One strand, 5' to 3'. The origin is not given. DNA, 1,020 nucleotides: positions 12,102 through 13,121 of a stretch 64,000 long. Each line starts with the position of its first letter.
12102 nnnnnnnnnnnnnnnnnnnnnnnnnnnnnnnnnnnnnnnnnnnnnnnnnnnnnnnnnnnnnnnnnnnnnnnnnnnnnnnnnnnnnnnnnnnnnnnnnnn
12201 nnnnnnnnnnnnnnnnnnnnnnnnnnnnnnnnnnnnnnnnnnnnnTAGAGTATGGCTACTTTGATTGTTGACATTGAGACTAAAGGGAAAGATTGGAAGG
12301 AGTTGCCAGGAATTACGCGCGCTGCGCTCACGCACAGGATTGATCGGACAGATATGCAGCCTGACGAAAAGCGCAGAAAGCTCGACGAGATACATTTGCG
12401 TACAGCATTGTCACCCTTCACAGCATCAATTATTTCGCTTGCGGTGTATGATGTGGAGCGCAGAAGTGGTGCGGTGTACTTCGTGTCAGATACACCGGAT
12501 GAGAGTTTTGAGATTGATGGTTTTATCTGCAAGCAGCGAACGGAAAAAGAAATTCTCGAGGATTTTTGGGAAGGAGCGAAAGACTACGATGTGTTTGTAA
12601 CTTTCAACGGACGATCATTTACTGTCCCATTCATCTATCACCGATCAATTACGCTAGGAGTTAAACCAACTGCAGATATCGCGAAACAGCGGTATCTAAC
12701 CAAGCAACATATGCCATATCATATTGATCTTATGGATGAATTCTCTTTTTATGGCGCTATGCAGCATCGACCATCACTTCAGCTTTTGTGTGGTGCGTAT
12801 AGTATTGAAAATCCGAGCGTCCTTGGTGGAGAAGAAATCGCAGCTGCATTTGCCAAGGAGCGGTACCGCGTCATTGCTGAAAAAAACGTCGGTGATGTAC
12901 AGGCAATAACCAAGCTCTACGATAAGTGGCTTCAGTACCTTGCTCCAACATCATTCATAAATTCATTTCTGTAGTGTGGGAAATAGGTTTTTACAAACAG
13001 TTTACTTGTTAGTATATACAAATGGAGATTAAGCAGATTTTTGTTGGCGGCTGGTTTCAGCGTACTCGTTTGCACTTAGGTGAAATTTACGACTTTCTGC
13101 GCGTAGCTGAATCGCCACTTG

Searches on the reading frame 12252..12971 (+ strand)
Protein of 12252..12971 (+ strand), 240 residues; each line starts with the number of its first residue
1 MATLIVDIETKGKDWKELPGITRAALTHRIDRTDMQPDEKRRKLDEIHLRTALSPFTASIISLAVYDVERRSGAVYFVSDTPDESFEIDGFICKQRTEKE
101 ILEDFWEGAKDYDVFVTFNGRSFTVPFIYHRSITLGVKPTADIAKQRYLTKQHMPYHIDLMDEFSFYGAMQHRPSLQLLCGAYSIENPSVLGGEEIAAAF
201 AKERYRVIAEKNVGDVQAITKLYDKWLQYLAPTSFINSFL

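Call 70: search_protein_families(library=pfam, max_evalue=0.001, proteins=[window:12252-12971:+])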
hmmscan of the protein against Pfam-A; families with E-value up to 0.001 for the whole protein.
window:12252-12971:+ (240 aa): 3 families
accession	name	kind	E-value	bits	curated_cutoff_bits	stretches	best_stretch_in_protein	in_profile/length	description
PF10108.15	DNA_pol_B_exo2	-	3.1e-14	53.6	24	1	74-218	13-165/213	Predicted 3'-5' exonuclease related to the exonuclease domain of PolB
PF03104.25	DNA_pol_B_exo1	-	1e-06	28.8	23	1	92-147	137-194/242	DNA polymerase family B, exonuclease domain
PF13482.12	RNase_H_2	-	1.7e-06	28.5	22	1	88-164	33-96/165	RNase_H superfamily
